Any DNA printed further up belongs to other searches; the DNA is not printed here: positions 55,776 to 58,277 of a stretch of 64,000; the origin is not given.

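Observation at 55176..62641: Complete Alternative Complex III operon with a split ActB, no actG and no adjacent oxidase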

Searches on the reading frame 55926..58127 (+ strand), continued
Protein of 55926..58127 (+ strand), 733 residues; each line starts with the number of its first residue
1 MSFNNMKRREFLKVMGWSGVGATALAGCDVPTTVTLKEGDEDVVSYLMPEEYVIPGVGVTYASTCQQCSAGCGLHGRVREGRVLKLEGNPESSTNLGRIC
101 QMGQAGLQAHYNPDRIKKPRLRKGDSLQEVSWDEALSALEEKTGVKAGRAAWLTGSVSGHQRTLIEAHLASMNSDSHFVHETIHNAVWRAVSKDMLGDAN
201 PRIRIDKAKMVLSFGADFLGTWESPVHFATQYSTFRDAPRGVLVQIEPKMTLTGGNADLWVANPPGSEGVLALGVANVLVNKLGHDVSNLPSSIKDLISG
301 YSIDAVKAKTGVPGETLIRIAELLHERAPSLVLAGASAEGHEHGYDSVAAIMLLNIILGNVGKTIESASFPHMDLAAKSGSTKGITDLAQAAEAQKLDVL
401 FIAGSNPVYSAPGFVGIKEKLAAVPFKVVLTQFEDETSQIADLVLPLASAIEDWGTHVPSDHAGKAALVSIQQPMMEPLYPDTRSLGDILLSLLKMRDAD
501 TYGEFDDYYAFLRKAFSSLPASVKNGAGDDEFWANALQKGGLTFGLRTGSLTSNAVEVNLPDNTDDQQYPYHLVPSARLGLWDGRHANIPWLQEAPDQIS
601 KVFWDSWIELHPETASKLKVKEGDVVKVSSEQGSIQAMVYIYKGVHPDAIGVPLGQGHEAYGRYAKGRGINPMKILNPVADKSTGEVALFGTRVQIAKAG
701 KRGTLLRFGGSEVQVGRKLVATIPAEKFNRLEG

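Call 15: find_encoding_contigs(protein=P0001, flank=10000, max_places=4)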
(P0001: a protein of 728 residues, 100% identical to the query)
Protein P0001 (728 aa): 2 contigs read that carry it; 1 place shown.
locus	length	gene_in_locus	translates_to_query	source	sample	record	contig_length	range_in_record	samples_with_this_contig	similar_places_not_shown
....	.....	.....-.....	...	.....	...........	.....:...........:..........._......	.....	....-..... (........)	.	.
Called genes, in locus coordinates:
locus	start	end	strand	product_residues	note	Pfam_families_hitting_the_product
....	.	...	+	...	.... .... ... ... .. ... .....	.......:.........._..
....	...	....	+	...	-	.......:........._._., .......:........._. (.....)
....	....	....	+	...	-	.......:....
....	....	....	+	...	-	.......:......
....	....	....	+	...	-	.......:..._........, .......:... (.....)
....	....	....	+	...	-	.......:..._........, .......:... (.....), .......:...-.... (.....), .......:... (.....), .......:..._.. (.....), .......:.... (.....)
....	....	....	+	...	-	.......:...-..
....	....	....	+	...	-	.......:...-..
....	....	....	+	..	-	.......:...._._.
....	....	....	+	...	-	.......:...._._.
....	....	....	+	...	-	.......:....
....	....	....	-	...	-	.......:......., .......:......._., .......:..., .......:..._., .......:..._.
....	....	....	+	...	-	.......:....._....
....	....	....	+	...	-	-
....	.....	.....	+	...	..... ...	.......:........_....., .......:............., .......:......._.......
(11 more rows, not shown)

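Call 16: search_solved_structures(query=window:55926-58127:+, max_evalue=0.00001, show_alignments=2)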
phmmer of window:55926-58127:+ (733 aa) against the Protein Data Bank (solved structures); distinct sequences matched with E-value up to 0.00001: 45.
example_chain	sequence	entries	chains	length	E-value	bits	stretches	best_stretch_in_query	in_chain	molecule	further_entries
6lod_B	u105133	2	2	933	2.4e-42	148.6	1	35-718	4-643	Fe-S-cluster-containing hydrogenase components 1-like protein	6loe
6f0k_B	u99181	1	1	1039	1.8e-36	129.1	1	6-662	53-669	Fe-S-cluster-containing hydrogenase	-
8k9e_B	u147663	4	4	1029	4.5e-36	127.8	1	5-618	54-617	Fe-S-cluster-containing hydrogenase components 1-like protein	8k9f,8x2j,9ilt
6cz7_A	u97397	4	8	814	9e-36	126.8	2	55-280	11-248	ArrA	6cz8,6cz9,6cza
6btm_B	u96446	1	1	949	8.5e-30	107.1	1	44-627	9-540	Alternative Complex III subunit B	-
7qv7_S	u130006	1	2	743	1.6e-23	86.3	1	62-140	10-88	Hydrogen dependent carbon dioxide reductase subunit FdhF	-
9t1s_L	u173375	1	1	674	4.9e-21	78.1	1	63-364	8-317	formate dehydrogenase (coenzyme F420)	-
2vpw_A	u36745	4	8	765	2.3e-18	69.3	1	7-142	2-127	THIOSULFATE REDUCTASE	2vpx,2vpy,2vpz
7bkb_D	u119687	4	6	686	3.8e-18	68.6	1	61-140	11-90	Formate dehydrogenase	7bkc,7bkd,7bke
8rqz_C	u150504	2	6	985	1.6e-16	63.2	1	63-371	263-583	Probable oxidoreductase YjgC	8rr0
9gzq_A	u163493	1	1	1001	1.7e-16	63.1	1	63-371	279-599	Probable oxidoreductase YjgC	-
7vw6_A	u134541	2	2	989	3.1e-15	58.9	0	385-519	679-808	Formate dehydrogenase | Tungsten-containing formate dehydrogenase alpha subunit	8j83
7e5z_A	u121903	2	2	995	3.2e-15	58.9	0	385-519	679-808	Formate dehydrogenase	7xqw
9wxb_B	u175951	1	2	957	3.7e-14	55.4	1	62-363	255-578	Formate dehydrogenase alpha subunit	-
1aa6_A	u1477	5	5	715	1.5e-12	50.1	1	63-364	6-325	FORMATE DEHYDROGENASE H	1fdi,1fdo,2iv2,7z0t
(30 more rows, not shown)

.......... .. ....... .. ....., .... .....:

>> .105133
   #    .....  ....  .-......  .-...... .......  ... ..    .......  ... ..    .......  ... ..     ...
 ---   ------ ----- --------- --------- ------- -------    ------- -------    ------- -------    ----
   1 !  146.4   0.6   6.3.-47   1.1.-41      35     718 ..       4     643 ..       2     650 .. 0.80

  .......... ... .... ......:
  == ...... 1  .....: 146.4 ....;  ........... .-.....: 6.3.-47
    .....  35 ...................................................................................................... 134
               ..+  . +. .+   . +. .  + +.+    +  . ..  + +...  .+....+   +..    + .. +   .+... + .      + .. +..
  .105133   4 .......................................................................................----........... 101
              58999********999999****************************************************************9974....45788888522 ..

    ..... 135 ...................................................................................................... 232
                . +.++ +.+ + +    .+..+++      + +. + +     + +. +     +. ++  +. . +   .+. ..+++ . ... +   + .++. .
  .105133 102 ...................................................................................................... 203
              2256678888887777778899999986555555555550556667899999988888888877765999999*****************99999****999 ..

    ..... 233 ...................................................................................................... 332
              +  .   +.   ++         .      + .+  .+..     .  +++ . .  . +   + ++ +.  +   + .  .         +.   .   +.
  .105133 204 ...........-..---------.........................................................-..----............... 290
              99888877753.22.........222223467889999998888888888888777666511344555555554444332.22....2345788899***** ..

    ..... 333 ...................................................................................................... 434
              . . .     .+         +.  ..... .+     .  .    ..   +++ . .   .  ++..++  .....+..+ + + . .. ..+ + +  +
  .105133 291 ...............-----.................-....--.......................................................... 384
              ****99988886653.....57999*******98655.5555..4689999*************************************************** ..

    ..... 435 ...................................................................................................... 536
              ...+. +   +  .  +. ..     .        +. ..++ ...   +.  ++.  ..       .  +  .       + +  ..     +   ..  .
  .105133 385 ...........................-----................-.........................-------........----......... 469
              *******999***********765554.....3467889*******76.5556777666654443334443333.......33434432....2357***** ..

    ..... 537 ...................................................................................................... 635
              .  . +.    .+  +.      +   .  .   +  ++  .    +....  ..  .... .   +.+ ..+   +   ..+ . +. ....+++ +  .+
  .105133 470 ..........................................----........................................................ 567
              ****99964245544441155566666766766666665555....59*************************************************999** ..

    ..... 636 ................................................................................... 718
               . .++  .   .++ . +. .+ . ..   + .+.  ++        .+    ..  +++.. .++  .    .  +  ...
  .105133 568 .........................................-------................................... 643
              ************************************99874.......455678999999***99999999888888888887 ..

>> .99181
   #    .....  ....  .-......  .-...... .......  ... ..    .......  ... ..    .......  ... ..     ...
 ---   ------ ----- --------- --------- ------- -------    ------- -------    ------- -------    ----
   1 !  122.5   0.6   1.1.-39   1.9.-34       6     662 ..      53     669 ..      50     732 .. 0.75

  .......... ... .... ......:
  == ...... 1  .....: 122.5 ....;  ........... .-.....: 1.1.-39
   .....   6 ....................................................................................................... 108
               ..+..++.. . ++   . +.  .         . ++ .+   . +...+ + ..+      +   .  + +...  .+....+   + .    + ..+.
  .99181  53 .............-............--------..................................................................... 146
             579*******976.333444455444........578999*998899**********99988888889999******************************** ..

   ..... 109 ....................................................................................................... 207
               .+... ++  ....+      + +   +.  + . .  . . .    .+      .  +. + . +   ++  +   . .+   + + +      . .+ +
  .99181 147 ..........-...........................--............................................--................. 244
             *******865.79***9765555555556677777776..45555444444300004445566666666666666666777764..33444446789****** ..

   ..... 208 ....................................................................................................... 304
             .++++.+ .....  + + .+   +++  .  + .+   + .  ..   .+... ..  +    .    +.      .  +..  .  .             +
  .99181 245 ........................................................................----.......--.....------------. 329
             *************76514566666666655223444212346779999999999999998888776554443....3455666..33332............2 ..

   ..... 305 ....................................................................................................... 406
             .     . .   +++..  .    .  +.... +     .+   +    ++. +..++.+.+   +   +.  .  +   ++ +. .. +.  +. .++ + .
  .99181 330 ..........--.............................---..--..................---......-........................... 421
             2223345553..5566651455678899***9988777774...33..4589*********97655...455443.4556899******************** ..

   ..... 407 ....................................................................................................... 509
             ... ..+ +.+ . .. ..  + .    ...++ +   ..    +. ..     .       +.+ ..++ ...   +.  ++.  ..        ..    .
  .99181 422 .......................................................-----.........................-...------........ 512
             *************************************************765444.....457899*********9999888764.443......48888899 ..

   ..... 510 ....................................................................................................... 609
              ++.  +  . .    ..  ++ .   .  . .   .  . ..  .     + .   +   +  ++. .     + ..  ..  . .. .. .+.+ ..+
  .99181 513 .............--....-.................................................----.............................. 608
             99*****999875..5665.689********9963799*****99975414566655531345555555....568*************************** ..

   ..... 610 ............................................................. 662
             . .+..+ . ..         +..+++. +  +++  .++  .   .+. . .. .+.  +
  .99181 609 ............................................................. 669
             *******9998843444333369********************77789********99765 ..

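Call 42: find_encoding_contigs(protein=P0035, flank=10000, max_places=2)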
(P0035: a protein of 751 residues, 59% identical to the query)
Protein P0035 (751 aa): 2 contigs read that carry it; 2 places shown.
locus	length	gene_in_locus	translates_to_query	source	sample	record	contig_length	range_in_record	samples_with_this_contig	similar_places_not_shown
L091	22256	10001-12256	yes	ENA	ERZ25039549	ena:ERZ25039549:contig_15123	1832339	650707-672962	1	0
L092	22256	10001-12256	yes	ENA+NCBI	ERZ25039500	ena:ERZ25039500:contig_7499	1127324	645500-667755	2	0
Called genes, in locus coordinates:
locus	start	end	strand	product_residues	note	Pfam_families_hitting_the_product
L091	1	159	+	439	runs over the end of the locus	PF00815:Histidinol_dh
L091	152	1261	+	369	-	PF00155:Aminotran_1_2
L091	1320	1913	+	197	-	PF00475:IGPD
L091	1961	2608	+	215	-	PF00117:GATase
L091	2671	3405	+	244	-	PF00977:His_biosynth, PF01207:Dus (faint)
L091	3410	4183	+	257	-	PF00977:His_biosynth, PF02581:TMP-TENI (faint), PF01207:Dus (weak), PF05690:ThiG (faint), PF03060:NMO (faint)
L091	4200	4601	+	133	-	PF01502:PRA-CH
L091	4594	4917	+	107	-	PF01503:PRA-PH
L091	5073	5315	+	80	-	PF02416:TatA_B_E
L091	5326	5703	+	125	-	PF02416:TatA_B_E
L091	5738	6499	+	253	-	PF00902:TatC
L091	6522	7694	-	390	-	PF00089:Trypsin, PF13365:Trypsin_2, PF00595:PDZ (weak), PF13180:PDZ_2, PF17820:PDZ_6 (weak)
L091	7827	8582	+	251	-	PF01784:DUF34_NIF3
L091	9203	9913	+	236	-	-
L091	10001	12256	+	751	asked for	PF04879:Molybdop_Fe4S4, PF00384:Molybdopterin, PF01568:Molydop_binding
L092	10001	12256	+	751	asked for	PF04879:Molybdop_Fe4S4, PF00384:Molybdopterin, PF01568:Molydop_binding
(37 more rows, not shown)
